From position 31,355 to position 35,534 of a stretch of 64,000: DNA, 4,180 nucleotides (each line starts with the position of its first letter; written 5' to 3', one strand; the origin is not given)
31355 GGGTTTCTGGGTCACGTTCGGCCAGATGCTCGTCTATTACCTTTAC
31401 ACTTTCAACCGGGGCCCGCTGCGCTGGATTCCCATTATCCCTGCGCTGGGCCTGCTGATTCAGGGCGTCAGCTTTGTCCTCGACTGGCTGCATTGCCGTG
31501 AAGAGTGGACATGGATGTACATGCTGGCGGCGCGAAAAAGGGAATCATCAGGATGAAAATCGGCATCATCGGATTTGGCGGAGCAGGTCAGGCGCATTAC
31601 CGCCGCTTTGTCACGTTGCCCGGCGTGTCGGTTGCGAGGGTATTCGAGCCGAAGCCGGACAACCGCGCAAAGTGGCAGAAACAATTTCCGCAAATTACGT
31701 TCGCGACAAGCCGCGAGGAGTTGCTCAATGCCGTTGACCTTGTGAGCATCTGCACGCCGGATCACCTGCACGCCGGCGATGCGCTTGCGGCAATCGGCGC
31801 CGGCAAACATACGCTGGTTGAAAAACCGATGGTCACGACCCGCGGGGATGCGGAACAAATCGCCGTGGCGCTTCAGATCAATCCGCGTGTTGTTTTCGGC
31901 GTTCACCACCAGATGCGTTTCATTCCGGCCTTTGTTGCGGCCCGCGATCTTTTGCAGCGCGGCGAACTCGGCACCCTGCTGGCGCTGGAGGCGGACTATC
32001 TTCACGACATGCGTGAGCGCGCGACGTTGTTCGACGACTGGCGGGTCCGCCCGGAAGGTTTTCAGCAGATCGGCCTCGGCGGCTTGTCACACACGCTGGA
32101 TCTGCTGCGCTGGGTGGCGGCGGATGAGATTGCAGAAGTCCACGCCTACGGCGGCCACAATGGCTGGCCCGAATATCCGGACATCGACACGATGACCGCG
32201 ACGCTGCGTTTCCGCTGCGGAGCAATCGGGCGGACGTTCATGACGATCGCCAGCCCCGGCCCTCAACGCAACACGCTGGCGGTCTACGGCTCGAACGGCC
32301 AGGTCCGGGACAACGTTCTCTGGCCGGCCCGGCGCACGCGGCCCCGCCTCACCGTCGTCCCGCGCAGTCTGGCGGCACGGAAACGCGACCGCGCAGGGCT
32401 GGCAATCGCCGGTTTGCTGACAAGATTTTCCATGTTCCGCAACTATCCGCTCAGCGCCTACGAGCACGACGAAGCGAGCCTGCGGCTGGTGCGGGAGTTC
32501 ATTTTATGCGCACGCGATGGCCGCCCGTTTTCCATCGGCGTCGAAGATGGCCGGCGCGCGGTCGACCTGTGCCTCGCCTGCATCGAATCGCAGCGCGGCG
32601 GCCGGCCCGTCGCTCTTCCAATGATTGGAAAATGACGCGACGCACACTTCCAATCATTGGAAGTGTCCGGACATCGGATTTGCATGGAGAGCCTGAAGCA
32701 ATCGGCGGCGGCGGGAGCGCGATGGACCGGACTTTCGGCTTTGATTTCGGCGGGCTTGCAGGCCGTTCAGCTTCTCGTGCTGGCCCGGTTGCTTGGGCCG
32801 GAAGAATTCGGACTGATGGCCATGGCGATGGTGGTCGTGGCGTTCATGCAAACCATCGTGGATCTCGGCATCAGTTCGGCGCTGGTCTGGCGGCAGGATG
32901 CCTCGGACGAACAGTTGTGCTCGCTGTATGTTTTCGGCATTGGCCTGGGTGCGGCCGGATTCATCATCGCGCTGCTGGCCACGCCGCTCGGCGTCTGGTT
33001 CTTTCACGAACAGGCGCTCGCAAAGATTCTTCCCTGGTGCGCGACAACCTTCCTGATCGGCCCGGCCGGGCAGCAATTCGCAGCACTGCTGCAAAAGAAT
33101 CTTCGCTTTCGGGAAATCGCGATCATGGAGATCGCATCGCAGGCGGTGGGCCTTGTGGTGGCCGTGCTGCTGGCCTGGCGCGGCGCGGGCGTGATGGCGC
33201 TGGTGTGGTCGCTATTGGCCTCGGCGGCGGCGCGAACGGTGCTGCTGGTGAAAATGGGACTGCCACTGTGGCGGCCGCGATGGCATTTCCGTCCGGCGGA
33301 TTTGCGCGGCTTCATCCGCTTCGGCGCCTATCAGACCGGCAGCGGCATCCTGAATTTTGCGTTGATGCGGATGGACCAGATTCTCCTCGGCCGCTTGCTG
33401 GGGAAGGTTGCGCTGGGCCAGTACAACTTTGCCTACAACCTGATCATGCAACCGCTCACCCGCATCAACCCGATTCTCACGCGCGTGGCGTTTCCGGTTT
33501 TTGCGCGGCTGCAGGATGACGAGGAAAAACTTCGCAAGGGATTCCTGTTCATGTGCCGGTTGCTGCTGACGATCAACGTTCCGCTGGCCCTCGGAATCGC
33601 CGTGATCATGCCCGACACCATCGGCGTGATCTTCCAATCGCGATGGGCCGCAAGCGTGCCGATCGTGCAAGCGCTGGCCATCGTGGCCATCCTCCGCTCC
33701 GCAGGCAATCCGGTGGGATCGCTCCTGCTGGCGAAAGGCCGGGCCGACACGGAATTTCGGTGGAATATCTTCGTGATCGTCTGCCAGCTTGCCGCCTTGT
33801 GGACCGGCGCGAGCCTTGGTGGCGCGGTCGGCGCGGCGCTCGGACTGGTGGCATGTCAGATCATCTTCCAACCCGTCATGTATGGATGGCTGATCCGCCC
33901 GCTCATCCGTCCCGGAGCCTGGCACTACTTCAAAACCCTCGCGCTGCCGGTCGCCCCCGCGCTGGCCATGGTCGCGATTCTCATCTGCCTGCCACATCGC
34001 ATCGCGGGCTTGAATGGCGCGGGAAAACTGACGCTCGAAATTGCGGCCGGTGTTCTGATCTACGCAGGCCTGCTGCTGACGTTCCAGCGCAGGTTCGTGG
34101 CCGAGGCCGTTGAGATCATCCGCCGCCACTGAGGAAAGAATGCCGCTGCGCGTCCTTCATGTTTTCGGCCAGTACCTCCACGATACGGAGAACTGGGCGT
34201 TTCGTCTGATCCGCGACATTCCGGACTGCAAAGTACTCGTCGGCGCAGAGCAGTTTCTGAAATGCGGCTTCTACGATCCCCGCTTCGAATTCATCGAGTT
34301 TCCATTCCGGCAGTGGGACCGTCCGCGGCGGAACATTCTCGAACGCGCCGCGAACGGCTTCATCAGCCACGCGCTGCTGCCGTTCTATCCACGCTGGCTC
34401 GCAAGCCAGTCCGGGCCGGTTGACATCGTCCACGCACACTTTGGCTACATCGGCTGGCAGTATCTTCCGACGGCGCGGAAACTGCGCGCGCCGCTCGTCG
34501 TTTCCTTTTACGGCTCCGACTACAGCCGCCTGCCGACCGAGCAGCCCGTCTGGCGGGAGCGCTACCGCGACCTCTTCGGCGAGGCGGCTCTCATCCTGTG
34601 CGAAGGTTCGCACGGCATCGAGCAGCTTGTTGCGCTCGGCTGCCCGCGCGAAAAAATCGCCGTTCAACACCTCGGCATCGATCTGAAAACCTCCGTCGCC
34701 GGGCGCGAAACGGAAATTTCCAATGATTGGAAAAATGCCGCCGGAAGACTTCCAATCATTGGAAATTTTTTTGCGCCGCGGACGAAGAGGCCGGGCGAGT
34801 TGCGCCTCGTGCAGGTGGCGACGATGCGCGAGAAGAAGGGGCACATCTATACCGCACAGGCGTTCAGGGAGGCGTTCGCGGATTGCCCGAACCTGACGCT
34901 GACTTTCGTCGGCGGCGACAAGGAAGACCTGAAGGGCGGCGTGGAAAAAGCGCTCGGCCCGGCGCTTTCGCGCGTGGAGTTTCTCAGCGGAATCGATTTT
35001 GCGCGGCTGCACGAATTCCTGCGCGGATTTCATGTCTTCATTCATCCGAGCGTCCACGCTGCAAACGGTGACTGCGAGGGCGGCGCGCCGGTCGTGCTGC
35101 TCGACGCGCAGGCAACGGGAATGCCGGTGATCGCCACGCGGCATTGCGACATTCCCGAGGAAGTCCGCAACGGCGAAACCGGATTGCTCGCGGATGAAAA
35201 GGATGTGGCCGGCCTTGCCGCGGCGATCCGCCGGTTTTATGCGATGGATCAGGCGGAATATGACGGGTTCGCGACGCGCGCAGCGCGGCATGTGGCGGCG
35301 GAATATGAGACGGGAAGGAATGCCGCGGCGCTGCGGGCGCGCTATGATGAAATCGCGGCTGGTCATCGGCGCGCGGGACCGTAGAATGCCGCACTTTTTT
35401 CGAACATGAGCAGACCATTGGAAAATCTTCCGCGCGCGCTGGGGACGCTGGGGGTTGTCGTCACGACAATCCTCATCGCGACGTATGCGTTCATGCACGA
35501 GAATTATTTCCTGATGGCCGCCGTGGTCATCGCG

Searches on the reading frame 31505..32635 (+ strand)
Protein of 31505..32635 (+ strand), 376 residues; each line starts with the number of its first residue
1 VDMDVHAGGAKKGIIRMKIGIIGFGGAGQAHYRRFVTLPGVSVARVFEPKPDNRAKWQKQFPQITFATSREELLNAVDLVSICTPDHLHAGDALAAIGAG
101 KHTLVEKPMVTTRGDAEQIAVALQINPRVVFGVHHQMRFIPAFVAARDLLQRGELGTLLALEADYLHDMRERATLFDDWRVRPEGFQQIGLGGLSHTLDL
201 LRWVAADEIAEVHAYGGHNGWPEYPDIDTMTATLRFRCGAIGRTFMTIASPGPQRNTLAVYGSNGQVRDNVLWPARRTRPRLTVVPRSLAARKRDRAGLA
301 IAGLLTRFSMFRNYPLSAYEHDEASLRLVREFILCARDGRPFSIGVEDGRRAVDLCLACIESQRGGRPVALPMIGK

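Call 15: search_protein_families(library=pfam, proteins=[window:31505-32635:+])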
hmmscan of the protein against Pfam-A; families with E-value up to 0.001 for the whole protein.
window:31505-32635:+ (376 aa): 4 families
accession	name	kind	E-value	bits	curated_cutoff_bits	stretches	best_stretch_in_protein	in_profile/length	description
PF22725.1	GFO_IDH_MocA_C3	-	2.7e-20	73.1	27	1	143-267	1-123/124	GFO/IDH/MocA C-terminal domain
PF01408.29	GFO_IDH_MocA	-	9.8e-19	68.6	24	1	17-130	1-116/120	Oxidoreductase family, NAD-binding Rossmann fold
PF02894.22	GFO_IDH_MocA_C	-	1.3e-14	55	22.9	1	147-371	1-218/218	Oxidoreductase family, C-terminal alpha/beta domain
PF03807.23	F420_oxidored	-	0.00033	21.6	21.6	1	18-96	1-78/94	NADP oxidoreductase coenzyme F420-dependent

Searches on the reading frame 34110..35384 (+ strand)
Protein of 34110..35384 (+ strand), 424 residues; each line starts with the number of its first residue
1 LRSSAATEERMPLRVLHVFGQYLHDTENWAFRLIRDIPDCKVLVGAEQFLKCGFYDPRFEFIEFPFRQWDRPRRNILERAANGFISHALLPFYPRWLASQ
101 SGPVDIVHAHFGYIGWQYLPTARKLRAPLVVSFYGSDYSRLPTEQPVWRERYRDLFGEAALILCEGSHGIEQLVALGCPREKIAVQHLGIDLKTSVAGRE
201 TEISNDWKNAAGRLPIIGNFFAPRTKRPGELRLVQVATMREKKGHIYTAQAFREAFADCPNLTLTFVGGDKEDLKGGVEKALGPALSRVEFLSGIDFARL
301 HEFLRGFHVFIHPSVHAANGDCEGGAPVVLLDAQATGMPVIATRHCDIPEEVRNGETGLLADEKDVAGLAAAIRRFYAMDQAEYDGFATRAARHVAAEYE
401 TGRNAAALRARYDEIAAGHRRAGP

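Call 15: search_protein_families(library=pfam, proteins=[window:34110-35384:+])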
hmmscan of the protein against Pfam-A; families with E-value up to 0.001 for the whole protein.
window:34110-35384:+ (424 aa): 5 families
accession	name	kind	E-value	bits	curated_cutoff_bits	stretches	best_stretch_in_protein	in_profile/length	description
PF13692.12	Glyco_trans_1_4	-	6.1e-22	78.9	27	1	232-377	3-140/142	Glycosyl transferases group 1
PF00534.26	Glycos_transf_1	-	4.2e-20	72.4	26.4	1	223-380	8-159/172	Glycosyl transferases group 1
PF13439.12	Glyco_transf_4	-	3.8e-12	47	28.5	1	86-193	57-169/170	Glycosyltransferase Family 4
PF13579.12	Glyco_trans_4_4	-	1.9e-10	41.8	29.7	1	92-188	62-157/158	Glycosyl transferase 4-like domain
PF13524.12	Glyco_trans_1_2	-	0.00014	22.3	25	0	257-408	10-142/144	Glycosyl transferase-like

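Call 31: find_homologous_proteins(query=window:34140-35384:+, max_evalue=1e-20)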
Query window:34140-35384:+ (414 aa): 830 proteins with E <= 1e-20 among 8000 candidates; the best 120 are listed.
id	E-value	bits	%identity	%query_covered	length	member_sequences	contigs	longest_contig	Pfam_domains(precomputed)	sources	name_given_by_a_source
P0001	2.9e-285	964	100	100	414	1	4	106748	PF00534.27,PF13579.13,PF13439.13,PF13692.13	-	-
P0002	1.4e-177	609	64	100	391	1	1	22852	PF00534.27,PF13579.13,PF13439.13,PF13692.13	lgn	-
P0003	6.3e-172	591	64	99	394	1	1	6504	PF00534.27,PF13579.13,PF13524.13,PF13439.13,PF13692.13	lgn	-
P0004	3.1e-166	572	62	98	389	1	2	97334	PF00534.27,PF13579.13,PF13439.13,PF13692.13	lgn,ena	-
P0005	2.9e-163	562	62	98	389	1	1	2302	PF00534.27,PF13579.13,PF13524.13,PF13439.13,PF13692.13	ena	-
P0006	2.1e-162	559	62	98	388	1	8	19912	PF00534.27,PF13579.13,PF13439.13,PF13692.13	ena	-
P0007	9.3e-151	521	59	98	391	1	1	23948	PF00534.27,PF13579.13,PF13439.13,PF13692.13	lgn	-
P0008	6.8e-126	439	47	99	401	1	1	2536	PF00534.27,PF13579.13,PF13439.13,PF13692.13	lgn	-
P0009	1.3e-122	428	50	97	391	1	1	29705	PF00534.27,PF13579.13,PF13439.13,PF13692.13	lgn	-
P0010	4.1e-122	426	52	98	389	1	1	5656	PF00534.27,PF13579.13,PF13524.13,PF13439.13,PF13692.13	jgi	jgi:colanic acid/amylovoran biosynthesis glycosyltransferase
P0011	4.6e-122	426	48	98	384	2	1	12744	PF00534.27,PF13579.13,PF13439.13,PF13692.13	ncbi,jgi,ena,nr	ncbi:MAG: hypothetical protein DRI57_01095 [Deltaproteobacteria bacterium]|nr:MAG: hypothetical prot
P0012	7.1e-122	426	52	98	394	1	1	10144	PF00534.27,PF13579.13,PF13439.13,PF13692.13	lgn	-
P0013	6.2e-121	423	47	97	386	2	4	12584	PF00534.27,PF13579.13,PF13439.13,PF13692.13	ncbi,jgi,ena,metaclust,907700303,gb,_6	metaclust:\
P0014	1.8e-120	421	48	97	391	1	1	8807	PF00534.27,PF13579.13,PF13439.13,PF13692.13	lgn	-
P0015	3.2e-119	417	50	98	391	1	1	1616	PF00534.27,PF13579.13,PF13439.13,PF13692.13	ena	-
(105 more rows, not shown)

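Call 37: find_encoding_contigs(protein=P0002, flank=10000, max_places=2)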
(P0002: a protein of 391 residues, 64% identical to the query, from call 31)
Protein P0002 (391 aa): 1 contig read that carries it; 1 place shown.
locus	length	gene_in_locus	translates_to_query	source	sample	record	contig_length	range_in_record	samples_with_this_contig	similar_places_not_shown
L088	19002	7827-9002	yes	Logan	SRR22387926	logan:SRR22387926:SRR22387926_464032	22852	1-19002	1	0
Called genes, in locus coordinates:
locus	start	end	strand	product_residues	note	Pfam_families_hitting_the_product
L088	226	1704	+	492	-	PF02310:B12-binding, PF04055:Radical_SAM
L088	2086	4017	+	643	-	PF13522:GATase_6, PF13537:GATase_7, PF00733:Asn_synthase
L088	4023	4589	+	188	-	PF00132:Hexapep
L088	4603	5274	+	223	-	PF13489:Methyltransf_23, PF13847:Methyltransf_31 (faint), PF08241:Methyltransf_11, PF08242:Methyltransf_12, PF13649:Methyltransf_25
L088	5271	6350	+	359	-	PF01408:GFO_IDH_MocA, PF02894:GFO_IDH_MocA_C, PF22725:GFO_IDH_MocA_C3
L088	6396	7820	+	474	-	PF01943:Polysacc_synt, PF13440:Polysacc_synt_3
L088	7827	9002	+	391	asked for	PF13579:Glyco_trans_4_4, PF13439:Glyco_transf_4, PF00534:Glycos_transf_1, PF13692:Glyco_trans_1_4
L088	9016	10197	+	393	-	PF13439:Glyco_transf_4, PF13579:Glyco_trans_4_4, PF20706:GT4-conflict, PF00534:Glycos_transf_1, PF13692:Glyco_trans_1_4, PF13524:Glyco_trans_1_2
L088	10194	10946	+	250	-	PF13489:Methyltransf_23, PF01209:Ubie_methyltran, PF13847:Methyltransf_31, PF08241:Methyltransf_11, PF08242:Methyltransf_12, PF13649:Methyltransf_25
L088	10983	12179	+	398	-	PF13439:Glyco_transf_4, PF13579:Glyco_trans_4_4, PF20706:GT4-conflict, PF00534:Glycos_transf_1, PF13692:Glyco_trans_1_4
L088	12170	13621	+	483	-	PF04932:Wzy_C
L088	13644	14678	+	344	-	PF00534:Glycos_transf_1, PF13692:Glyco_trans_1_4 (weak)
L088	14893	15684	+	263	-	PF13489:Methyltransf_23, PF08241:Methyltransf_11, PF08242:Methyltransf_12, PF13649:Methyltransf_25, PF13847:Methyltransf_31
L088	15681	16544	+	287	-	PF00535:Glycos_transf_2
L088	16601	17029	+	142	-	-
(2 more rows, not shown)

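Call 38: find_encoding_contigs(protein=P0004, flank=10000, max_places=2)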
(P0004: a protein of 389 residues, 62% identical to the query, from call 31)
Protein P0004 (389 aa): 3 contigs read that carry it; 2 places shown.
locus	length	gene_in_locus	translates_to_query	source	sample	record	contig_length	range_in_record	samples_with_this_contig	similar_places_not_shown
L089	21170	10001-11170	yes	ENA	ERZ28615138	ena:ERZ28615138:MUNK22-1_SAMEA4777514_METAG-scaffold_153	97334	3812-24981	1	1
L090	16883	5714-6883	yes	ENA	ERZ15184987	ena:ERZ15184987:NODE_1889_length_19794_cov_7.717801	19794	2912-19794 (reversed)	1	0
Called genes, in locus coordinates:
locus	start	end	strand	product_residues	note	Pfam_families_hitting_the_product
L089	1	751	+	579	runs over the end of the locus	-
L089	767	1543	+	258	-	-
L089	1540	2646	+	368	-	PF00595:PDZ, PF13180:PDZ_2 (weak), PF17820:PDZ_6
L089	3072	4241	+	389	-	PF01041:DegT_DnrJ_EryC1, PF01053:Cys_Met_Meta_PP (weak), PF01212:Beta_elim_lyase (weak)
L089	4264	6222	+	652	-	PF13522:GATase_6, PF13537:GATase_7, PF00733:Asn_synthase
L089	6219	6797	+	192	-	PF00132:Hexapep (faint), PF14602:Hexapep_2 (faint)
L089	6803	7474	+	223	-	PF13489:Methyltransf_23, PF13847:Methyltransf_31 (faint), PF08241:Methyltransf_11, PF13649:Methyltransf_25, PF08242:Methyltransf_12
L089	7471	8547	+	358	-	PF01408:GFO_IDH_MocA, PF02894:GFO_IDH_MocA_C, PF22725:GFO_IDH_MocA_C3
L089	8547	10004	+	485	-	PF01943:Polysacc_synt, PF13440:Polysacc_synt_3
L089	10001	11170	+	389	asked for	PF13439:Glyco_transf_4, PF13579:Glyco_trans_4_4, PF00534:Glycos_transf_1, PF13692:Glyco_trans_1_4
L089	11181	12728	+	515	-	PF04932:Wzy_C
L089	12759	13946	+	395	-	PF13439:Glyco_transf_4, PF13579:Glyco_trans_4_4, PF20706:GT4-conflict, PF00534:Glycos_transf_1, PF13692:Glyco_trans_1_4, PF13524:Glyco_trans_1_2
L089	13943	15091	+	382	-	PF13439:Glyco_transf_4 (weak), PF00534:Glycos_transf_1, PF13692:Glyco_trans_1_4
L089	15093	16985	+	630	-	PF13522:GATase_6, PF13537:GATase_7, PF00733:Asn_synthase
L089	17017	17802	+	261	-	PF01209:Ubie_methyltran (weak), PF13489:Methyltransf_23, PF13649:Methyltransf_25, PF13847:Methyltransf_31, PF08241:Methyltransf_11, PF08242:Methyltransf_12, PF20922:Anamorsin_N (faint)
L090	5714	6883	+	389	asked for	PF13439:Glyco_transf_4, PF13579:Glyco_trans_4_4, PF00534:Glycos_transf_1, PF13692:Glyco_trans_1_4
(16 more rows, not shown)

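Call 39: find_encoding_contigs(protein=P0007, flank=10000, max_places=2)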
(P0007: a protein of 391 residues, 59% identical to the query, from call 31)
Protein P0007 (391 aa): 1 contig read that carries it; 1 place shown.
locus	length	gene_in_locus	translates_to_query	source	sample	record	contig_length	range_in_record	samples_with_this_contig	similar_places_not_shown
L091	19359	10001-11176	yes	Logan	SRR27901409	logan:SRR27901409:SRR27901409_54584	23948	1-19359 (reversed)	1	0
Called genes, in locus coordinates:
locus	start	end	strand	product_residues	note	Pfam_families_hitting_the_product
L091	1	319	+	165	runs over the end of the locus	PF12802:MarR_2 (faint)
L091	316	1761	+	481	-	PF04015:DUF362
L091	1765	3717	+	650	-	PF13522:GATase_6, PF13537:GATase_7, PF00733:Asn_synthase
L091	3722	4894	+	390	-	PF01041:DegT_DnrJ_EryC1, PF01053:Cys_Met_Meta_PP (faint), PF01212:Beta_elim_lyase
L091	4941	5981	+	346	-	PF00551:Formyl_trans_N, PF02911:Formyl_trans_C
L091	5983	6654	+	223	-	PF13489:Methyltransf_23, PF13847:Methyltransf_31 (faint), PF08241:Methyltransf_11, PF08242:Methyltransf_12, PF13649:Methyltransf_25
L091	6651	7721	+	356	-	PF01408:GFO_IDH_MocA, PF02894:GFO_IDH_MocA_C, PF22725:GFO_IDH_MocA_C3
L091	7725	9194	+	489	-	PF01943:Polysacc_synt, PF13440:Polysacc_synt_3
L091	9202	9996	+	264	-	PF13489:Methyltransf_23, PF08241:Methyltransf_11, PF08242:Methyltransf_12 (weak), PF13649:Methyltransf_25, PF01209:Ubie_methyltran (weak), PF13847:Methyltransf_31 (weak)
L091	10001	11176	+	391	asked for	PF13579:Glyco_trans_4_4, PF13439:Glyco_transf_4, PF00534:Glycos_transf_1, PF13692:Glyco_trans_1_4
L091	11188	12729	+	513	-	PF04932:Wzy_C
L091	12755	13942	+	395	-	PF13439:Glyco_transf_4, PF13579:Glyco_trans_4_4, PF00534:Glycos_transf_1, PF13692:Glyco_trans_1_4, PF20706:GT4-conflict, PF13524:Glyco_trans_1_2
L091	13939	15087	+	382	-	PF13439:Glyco_transf_4, PF13579:Glyco_trans_4_4 (weak), PF00534:Glycos_transf_1, PF13692:Glyco_trans_1_4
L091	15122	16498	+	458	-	PF27533:CapK_C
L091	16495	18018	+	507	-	PF04015:DUF362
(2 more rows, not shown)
